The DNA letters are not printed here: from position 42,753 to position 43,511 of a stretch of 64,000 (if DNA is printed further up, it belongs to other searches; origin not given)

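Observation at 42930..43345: Approximately 135-aa insertion in the TM4-TM5 loop of MraY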

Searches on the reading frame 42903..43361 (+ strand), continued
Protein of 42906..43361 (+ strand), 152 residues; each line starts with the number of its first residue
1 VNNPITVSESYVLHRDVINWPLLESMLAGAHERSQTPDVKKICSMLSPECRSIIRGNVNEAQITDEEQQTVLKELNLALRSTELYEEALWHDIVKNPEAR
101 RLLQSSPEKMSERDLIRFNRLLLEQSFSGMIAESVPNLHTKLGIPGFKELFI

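Call 40: find_related_loci(query=A3, collection=genome_contigs, flank=3000)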
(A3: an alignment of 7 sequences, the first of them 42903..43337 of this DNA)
Query A3 (145 aa) in genome_contigs; peptide patterns used: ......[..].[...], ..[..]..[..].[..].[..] (x = any residue, [..] = any of these).
42 stretches matched a pattern; 13 encode a relative of the query (tblastn E <= 1e-3); 13 distinct loci.
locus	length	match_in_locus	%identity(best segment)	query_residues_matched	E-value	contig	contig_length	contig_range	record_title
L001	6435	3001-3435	73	1-145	1e-72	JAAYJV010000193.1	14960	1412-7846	MAG: Candidatus Hydrogenedens sp. isolate AS10tlH2TH_339 399251_AS10, whole genome shotgun sequence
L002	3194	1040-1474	46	1-145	2e-39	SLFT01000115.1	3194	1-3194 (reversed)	MAG: Candidatus Hydrogenedentota bacterium isolate CSSed162cmB_64 CSSed16-2cmB-183458, whole genome shotgun sequence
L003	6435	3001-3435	45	1-145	3e-37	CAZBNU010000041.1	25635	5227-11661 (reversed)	MAG TPA_asm: uncultured Nitrospirales bacterium isolate binchicken_co42_482 genome assembly, contig: NODE_2153_length_25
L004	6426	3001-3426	42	4-145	1e-32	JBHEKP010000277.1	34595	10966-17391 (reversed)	MAG: Candidatus Hydrogenedentales bacterium isolate bin.207 k141_7805407, whole genome shotgun sequence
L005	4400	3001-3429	40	3-145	2e-29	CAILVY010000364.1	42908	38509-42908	MAG: Candidatus Hydrogenedentes bacterium isolate LaPlata_bin-1517 genome assembly, contig: bin-1517:364/407, whole geno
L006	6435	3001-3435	35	1-145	2e-26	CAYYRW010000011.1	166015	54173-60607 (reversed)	MAG TPA_asm: uncultured Nitrospirales bacterium isolate binchicken_co20_17 genome assembly, contig: NODE_210_length_1660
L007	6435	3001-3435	35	1-145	2e-26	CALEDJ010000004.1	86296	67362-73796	MAG: uncultured bacterium isolate N1_Bin_MAXBIN__043_1 genome assembly, contig: c_000000841500, whole genome shotgun seq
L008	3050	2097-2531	34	1-145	4e-26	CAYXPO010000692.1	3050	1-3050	MAG TPA_asm: uncultured Nitrospirales bacterium isolate binchicken_co117_52 genome assembly, contig: NODE_53814_length_3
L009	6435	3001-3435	36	1-145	6e-25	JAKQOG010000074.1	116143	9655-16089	MAG: Candidatus Hydrogenedentota bacterium isolate USDV_metabat.86 k141_1255863, whole genome shotgun sequence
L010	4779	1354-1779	35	1-145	5e-23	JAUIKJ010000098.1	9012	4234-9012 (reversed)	MAG: Candidatus Hydrogenedentota bacterium isolate Co_bin.356 NODE_43319_length_9012_cov_0.903433, whole genome shotgun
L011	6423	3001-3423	32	1-145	4e-23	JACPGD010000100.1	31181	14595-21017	MAG: Candidatus Hydrogenedentota bacterium isolate NC_groundwater_378_Ag_B-0.1um_61_12 GD18-4_B1_scaffold_282164, whole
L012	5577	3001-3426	32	4-145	1e-21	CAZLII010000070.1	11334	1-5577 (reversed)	MAG TPA_asm: uncultured Nitrospirales bacterium isolate binchicken_co168_237 genome assembly, contig: NODE_9736_length_1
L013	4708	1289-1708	33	5-145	7e-18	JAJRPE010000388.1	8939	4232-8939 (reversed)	MAG: Candidatus Hydrogenedentota bacterium isolate Dive100_bin1.12 k141_730053, whole genome shotgun sequence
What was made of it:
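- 13 GTDB species carry it (call 40).
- Tried and rejected: A 7-sequence alignment worked but is pattern-limited (13 loci, call 40), so it does not measure how complete the distribution is within the phylum.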

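Call 44: search_protein_families(library=pfam, alignment_id=A4, max_evalue=0.0001)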
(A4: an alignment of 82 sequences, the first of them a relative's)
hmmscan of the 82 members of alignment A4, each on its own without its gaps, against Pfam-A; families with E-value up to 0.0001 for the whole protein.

A. member 1, P0140 (703 aa): 1 family
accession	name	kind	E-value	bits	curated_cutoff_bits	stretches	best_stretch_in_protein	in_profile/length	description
PF13437.12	HlyD_3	-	7.4e-05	23.9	22.2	0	276-340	2-67/106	HlyD family secretion protein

B. families by the number of members that match (of 82 scanned): 63 families (the first 25 are shown)
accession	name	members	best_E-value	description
PF12679.13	ABC2_membrane_2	11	4.9e-16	ABC-2 family transporter protein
PF06835.18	LptC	4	1e-09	Lipopolysaccharide-assembly, LptC-related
PF16576.10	HlyD_D23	3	6.5e-74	Barrel-sandwich domain of CusB or HlyD membrane-fusion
PF13437.12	HlyD_3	3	3e-20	HlyD family secretion protein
PF19335.5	HMBD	3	1.6e-18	Heavy metal binding domain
PF12698.13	ABC2_membrane_3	3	8.9e-09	ABC-2 family transporter protein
PF00528.27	BPD_transp_1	2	2.7e-19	Binding-protein-dependent transport system inner membrane component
PF00496.27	SBP_bac_5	2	7.6e-17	Bacterial extracellular solute-binding proteins, family 5 Middle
PF14258.12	DUF4350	2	4.6e-09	Domain of unknown function (DUF4350)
PF03968.19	LptD_N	2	1.3e-06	LptA/(LptD N-terminal domain) LPS transport protein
PF23414.1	Beta-prop_EML_2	2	9.6e-06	Echinoderm microtubule-associated protein second beta-propeller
PF02690.20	Na_Pi_cotrans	1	7.9e-63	Na+/Pi-cotransporter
PF00209.24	SNF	1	3.4e-55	Sodium:neurotransmitter symporter family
PF00902.23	TatC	1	7.5e-54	Sec-independent protein translocase protein (TatC)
PF20581.3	DUF6785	1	2.8e-41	Family of unknown function (DUF6785)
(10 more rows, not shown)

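Call 48: search_protein_families(library=pfam, proteins=[P0212, P0153, P0172, P0191, P0193, P0243, P0237, P0206, P0230, P0208], max_evalue=0.0001)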
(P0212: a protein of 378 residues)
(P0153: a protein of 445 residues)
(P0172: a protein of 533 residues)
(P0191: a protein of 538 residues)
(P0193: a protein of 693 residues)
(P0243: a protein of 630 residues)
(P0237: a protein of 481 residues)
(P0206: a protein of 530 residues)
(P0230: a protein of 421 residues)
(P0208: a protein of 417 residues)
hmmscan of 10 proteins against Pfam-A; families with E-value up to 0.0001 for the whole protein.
P0212 (378 aa): 1 family
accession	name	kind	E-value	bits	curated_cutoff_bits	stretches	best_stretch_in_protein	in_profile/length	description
PF02517.21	Rce1-like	-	4e-21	75.6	22.4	1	279-367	3-92/93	Type II CAAX prenyl endopeptidase Rce1-like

P0153 (445 aa): 1 family
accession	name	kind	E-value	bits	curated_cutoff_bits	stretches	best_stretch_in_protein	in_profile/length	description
PF00902.23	TatC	-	7.5e-54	183.1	25.1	1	148-311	47-208/208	Sec-independent protein translocase protein (TatC)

P0172 (533 aa): 1 family
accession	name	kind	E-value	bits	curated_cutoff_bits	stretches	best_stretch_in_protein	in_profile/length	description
PF13231.12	PMT_2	-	4.2e-05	24.3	26.1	1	214-346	23-159/160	Dolichyl-phosphate-mannose-protein mannosyltransferase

P0191 (538 aa): 1 family
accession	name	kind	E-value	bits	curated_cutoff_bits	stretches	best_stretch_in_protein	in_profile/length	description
PF03739.19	LptF_LptG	-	1.8e-35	123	27.9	2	8-132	2-130/353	Lipopolysaccharide export system permease LptF/LptG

P0193 (693 aa): 2 families
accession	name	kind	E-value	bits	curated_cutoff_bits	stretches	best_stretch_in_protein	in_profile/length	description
PF02690.20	Na_Pi_cotrans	-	7.9e-63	211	29.1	2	19-161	1-136/137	Na+/Pi-cotransporter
PF01895.24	PhoU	-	4.8e-31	107.4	23.5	2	485-571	1-88/89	PhoU domain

P0243 (630 aa): 2 families
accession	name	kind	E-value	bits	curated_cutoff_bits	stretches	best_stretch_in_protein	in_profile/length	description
PF07690.21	MFS_1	-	8e-39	134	33.4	3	375-590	149-345/347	Major Facilitator Superfamily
PF13347.12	MFS_2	-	8.2e-07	28.3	27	1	425-599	204-381/427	MFS/sugar transport protein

P0237 (481 aa): 1 family
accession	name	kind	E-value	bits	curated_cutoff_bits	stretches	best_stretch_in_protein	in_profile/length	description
PF03706.18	LPG_synthase_TM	-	9.2e-37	127.6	33.4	1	156-426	16-276/302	Lysylphosphatidylglycerol synthase TM region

P0206 (530 aa): 1 family
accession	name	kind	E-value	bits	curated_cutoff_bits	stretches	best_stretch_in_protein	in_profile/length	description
PF00528.27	BPD_transp_1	-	2.7e-19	70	26.4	1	345-523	9-182/184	Binding-protein-dependent transport system inner membrane component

P0230 (421 aa): 1 family
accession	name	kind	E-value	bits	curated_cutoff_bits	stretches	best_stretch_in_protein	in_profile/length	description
PF00528.27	BPD_transp_1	-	3.1e-18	66.6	26.4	1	244-414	11-182/184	Binding-protein-dependent transport system inner membrane component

P0208 (417 aa): 0 families
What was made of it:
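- Hosts: ABC-2 permeases (14 of 82 scanned), LptC (4), LptA/LptD_N (2), HlyD/CusB (3), BPD_transp_1, SBP_bac_5, TatC, LptF/G, MFS, SNF, Na/Pi cotransporter, LPG_synthase_TM, PMT_2 (calls 44, 48).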

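Call 54: fold_search(model_id=the predicted structure, library=viral)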
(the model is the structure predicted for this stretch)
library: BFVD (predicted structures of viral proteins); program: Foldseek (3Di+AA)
matches with E <= 10: 106; with E <= 0.001: 0
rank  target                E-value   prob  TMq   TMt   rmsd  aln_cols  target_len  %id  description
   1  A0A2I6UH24            9.2e-01  0.04  0.15  0.14  13.4       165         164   12  Uncharacterized protein [Salinibacter phage M31CR41-2]
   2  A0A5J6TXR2            1.3e+00  0.06  0.18  0.17  20.4       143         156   13  Holin [Arthrobacter phage Lymara]
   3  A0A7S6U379            1.4e+00  0.18  0.28  0.32  10.8       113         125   16  Uncharacterized protein [Burkholderia phage Maja]
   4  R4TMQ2                1.5e+00  0.06  0.18  0.23  12.4       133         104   20  Uncharacterized protein [Halogranum tailed virus 1]
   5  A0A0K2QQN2            1.8e+00  0.05  0.22  0.18  16.4       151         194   14  Uncharacterized protein [Ralstonia phage RSF1]
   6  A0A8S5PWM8            1.9e+00  0.06  0.19  0.13  14.3       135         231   10  Nucleotide modification associated domain 1 [Siphoviridae sp. ct9GL2]
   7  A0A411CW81            2.3e+00  0.12  0.24  0.32  10.6        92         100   11  (no name in the UniProt tables at hand)
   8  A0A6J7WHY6            2.3e+00  0.09  0.23  0.07  10.9       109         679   12  Uncharacterized protein [uncultured Caudovirales phage]
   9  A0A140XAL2            2.7e+00  0.04  0.22  0.13  13.5       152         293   10  Uncharacterized protein (Fragment) [Dickeya phage phiDP10.3]
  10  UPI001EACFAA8         2.8e+00  0.05  0.24  0.24  16.1       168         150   15  (no name look-up for this kind of identifier)
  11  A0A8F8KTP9            2.8e+00  0.02  0.14  0.04  19.8       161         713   13  Replicative polymerase delta family B [Clandestinovirus]
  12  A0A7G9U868            3.3e+00  0.05  0.23  0.20  16.2       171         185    9  Capsid protein [Spilarctia obliqua nucleopolyhedrovirus]
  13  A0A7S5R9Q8            3.5e+00  0.04  0.22  0.18  17.2       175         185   12  (no name in the UniProt tables at hand)
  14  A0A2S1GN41            3.7e+00  0.03  0.19  0.09  17.2       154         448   15  XRE family transcriptional regulator [Burkholderia phage vB_BmuP_KL4]
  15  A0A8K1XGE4            3.7e+00  0.02  0.17  0.07  28.7       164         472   14  (no name in the UniProt tables at hand)
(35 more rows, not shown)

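Call 55: list_cluster_members(proteins=[P0153, P0191, P0193, P0243, P0237, P0206, P0212, P0172, P0208, P0180])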
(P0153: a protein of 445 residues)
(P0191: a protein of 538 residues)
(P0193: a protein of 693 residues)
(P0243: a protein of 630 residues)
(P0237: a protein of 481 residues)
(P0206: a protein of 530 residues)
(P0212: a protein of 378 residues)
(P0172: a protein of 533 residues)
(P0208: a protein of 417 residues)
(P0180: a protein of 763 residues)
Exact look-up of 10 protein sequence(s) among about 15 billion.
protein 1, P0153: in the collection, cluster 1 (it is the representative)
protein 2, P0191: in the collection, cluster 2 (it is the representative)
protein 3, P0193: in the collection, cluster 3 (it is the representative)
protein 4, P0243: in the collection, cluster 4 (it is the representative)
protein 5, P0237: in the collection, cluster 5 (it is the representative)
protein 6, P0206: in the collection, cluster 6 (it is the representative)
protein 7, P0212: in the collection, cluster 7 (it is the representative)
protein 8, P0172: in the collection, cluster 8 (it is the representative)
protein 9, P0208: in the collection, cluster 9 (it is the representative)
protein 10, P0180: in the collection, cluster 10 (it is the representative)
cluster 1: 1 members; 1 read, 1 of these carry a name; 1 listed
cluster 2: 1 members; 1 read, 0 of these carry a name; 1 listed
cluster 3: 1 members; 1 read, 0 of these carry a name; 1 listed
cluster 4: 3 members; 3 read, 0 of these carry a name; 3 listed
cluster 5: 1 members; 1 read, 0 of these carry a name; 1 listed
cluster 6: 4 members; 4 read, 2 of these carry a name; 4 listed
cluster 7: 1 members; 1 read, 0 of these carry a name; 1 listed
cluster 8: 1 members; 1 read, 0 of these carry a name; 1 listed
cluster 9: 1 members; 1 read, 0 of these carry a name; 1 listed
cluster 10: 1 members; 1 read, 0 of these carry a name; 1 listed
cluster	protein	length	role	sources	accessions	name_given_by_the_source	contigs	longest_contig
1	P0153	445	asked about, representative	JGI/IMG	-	sec-independent protein translocase protein TatC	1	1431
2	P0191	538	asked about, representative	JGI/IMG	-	-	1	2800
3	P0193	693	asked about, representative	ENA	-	-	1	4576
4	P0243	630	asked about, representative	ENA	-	-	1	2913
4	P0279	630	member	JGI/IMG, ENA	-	-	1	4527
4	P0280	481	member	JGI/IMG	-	-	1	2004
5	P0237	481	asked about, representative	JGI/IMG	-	-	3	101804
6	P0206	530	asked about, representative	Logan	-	-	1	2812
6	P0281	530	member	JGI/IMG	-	multiple sugar transport system permease protein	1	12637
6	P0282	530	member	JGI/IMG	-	multiple sugar transport system permease protein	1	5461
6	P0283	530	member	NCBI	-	-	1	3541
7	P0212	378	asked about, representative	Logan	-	-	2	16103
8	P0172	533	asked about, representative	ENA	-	-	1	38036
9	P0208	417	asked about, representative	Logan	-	-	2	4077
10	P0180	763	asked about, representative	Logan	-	-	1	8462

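Call 58: list_cluster_members(proteins=[P0185, P0190, P0197, P0203, P0217, P0136, P0144, P0156, P0159, P0132])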
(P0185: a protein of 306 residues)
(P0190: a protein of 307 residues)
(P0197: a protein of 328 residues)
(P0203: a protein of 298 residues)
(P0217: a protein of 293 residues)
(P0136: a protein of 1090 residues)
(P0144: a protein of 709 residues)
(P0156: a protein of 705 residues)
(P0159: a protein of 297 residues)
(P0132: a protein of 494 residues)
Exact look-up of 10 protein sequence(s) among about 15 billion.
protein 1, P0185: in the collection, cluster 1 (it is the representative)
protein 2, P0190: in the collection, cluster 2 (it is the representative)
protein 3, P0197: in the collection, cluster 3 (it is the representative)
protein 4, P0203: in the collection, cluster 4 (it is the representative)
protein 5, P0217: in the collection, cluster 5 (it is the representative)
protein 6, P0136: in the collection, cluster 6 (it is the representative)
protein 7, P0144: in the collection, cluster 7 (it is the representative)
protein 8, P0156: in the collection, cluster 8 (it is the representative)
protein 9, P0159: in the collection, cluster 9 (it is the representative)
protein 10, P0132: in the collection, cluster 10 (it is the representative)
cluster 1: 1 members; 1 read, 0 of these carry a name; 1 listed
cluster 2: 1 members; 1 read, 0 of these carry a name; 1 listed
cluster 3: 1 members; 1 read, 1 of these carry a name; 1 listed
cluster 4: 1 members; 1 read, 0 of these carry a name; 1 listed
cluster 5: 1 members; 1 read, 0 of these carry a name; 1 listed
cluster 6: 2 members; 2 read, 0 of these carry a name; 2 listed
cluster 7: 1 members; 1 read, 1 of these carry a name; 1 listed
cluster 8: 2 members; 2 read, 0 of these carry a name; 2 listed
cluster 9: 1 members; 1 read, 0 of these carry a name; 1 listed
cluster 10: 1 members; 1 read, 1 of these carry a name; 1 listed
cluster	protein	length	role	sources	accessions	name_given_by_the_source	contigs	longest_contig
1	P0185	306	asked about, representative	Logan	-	-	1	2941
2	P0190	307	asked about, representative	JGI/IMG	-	-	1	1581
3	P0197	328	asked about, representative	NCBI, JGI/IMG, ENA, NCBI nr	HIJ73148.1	MAG TPA: hypothetical protein HPP83_03510 [Candidatus Hydrogenedentes bacterium] | hypothetical protein [Candidatus Hydrogenedentota bacterium]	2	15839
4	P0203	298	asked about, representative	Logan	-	-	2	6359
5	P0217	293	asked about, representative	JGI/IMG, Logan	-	-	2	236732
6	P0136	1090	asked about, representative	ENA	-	-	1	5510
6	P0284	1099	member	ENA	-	-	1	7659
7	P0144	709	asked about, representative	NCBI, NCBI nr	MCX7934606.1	MAG: hypothetical protein N3A66_05030, partial [Planctomycetota bacterium] | hypothetical protein [Planctomycetota bacterium]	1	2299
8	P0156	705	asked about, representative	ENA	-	-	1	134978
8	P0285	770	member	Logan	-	-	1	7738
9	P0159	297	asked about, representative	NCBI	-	-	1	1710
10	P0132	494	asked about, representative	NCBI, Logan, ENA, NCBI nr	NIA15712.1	MAG: phospho-N-acetylmuramoyl-pentapeptide-transferase [Nitrospiraceae bacterium] | phospho-N-acetylmuramoyl-pentapeptide-transferase [Nitrospiraceae bacterium]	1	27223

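Call 60: search_protein_families(library=pfam, proteins=[P0174, P0185, P0197, P0208, P0231, P0136, P0144, P0156], max_evalue=0.01)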
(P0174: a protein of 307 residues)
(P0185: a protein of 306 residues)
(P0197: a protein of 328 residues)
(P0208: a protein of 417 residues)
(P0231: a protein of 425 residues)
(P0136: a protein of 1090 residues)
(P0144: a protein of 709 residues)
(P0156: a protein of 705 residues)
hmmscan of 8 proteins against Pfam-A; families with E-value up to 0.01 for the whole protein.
P0174 (307 aa): 0 families

P0185 (306 aa): 1 family
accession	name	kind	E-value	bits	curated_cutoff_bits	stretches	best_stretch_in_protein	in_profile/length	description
PF03968.19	LptD_N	-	0.0077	16.9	20.4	0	76-155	27-111/113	LptA/(LptD N-terminal domain) LPS transport protein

P0197 (328 aa): 1 family
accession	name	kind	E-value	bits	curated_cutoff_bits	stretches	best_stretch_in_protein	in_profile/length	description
PF03968.19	LptD_N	-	0.0015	19.2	20.4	0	107-168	49-111/113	LptA/(LptD N-terminal domain) LPS transport protein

P0208 (417 aa): 0 families

P0231 (425 aa): 1 family
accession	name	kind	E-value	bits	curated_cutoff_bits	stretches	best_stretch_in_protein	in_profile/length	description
PF13437.12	HlyD_3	-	0.0027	18.9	22.2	0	65-94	9-37/106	HlyD family secretion protein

P0136 (1090 aa): 2 families
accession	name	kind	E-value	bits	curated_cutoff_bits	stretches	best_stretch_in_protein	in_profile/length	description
PF23357.1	DUF7088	-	0.00016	22.2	27.8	1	102-184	2-73/105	Domain of unknown function (DUF7088)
PF09822.16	ABC_transp_aux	-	0.0083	15.8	34.7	0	493-568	60-123/288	ABC-type uncharacterized transport system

P0144 (709 aa): 1 family
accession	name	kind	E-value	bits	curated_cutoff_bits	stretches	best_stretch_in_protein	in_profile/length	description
PF20581.3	DUF6785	-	2.8e-41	142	25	2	538-703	138-299/498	Family of unknown function (DUF6785)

P0156 (705 aa): 0 families

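Call 67: find_encoding_contigs(protein=P0197, flank=8000, max_places=2)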
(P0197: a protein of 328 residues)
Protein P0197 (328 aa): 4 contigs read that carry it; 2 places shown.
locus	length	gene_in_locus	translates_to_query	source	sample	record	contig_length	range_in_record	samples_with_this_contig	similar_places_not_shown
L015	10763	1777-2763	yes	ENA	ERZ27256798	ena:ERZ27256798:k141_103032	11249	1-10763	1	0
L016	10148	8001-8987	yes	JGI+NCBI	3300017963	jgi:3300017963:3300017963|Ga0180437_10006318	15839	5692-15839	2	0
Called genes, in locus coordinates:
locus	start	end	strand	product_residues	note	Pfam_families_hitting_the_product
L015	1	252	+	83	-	?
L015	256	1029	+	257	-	PF03309:Pan_kinase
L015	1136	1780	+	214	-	PF06835:LptC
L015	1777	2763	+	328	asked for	-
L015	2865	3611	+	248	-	PF00005:ABC_tran, PF13304:AAA_21 (faint), PF12399:BCA_ABC_TP_C (weak)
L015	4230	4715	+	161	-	PF03073:TspO_MBR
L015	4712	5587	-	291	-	-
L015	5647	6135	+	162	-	-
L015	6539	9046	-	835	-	PF18961:DUF5703_N, PF22124:Glyco_hydro_95_cat, PF21307:Glyco_hydro_95_C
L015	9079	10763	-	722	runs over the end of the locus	?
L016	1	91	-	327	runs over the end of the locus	PF02558:ApbA, PF08546:ApbA_C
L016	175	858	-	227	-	PF05635:23S_rRNA_IVP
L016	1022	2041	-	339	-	PF00135:COesterase, PF20434:BD-FAE, PF07859:Abhydrolase_3, PF00326:Peptidase_S9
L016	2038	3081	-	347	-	PF00135:COesterase, PF20434:BD-FAE, PF07859:Abhydrolase_3, PF00326:Peptidase_S9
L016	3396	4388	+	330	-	PF01073:3Beta_HSD, PF01370:Epimerase, PF04321:RmlD_sub_bind (weak), PF05368:NmrA, PF13460:NAD_binding_10, PF16363:GDP_Man_Dehyd, PF07993:NAD_binding_4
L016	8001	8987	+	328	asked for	-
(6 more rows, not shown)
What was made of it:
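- Same phylum, second envelope machine: P0197 (Candidatus Hydrogenedentes) is an LptA-like protein with the domain, encoded between lptC and the lptB-like ABC ATPase (calls 58, 60, 67).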

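Call 70: find_encoding_contigs(protein=P0124, flank=10000, max_places=1)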
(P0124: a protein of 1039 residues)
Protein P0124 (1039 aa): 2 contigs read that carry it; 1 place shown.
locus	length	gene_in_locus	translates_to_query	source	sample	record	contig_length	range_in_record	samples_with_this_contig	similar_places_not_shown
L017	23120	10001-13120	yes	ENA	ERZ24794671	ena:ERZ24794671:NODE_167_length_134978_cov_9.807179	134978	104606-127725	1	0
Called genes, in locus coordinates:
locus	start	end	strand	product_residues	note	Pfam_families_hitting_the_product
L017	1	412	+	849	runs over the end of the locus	-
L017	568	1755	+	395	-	PF07676:PD40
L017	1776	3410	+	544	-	-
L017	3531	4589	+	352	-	-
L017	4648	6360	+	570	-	PF00496:SBP_bac_5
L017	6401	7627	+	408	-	-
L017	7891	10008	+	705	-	-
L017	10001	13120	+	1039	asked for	PF00005:ABC_tran (weak), PF02463:SMC_N (faint), PF13304:AAA_21 (faint), PF00005:ABC_tran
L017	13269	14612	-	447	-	PF00884:Sulfatase, PF01663:Phosphodiest (weak)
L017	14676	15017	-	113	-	PF02311:AraC_binding (weak), PF07883:Cupin_2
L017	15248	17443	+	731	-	PF16586:DUF5060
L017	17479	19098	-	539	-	-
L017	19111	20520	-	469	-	PF12679:ABC2_membrane_2 (weak)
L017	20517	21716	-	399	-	PF00005:ABC_tran, PF13304:AAA_21 (faint)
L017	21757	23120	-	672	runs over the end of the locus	PF00122:E1-E2_ATPase, PF00702:Hydrolase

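Call 71: find_encoding_contigs(protein=P0156, flank=10000, max_places=1)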
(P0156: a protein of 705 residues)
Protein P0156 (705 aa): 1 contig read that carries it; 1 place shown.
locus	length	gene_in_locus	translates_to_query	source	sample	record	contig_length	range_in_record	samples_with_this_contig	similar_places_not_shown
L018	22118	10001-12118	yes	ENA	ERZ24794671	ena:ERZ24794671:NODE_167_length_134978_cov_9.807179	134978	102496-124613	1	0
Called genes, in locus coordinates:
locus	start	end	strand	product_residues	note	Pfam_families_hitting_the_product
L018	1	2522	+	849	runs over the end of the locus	-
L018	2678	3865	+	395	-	PF07676:PD40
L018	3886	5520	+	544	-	-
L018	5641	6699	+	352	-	-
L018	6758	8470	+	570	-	PF00496:SBP_bac_5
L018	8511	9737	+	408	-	-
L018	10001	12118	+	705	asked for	-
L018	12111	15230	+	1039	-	PF00005:ABC_tran (weak), PF02463:SMC_N (faint), PF13304:AAA_21 (faint), PF00005:ABC_tran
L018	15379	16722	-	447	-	PF00884:Sulfatase, PF01663:Phosphodiest (weak)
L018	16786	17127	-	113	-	PF02311:AraC_binding (weak), PF07883:Cupin_2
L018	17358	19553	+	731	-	PF16586:DUF5060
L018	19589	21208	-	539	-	-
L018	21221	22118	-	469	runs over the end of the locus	PF12679:ABC2_membrane_2 (weak)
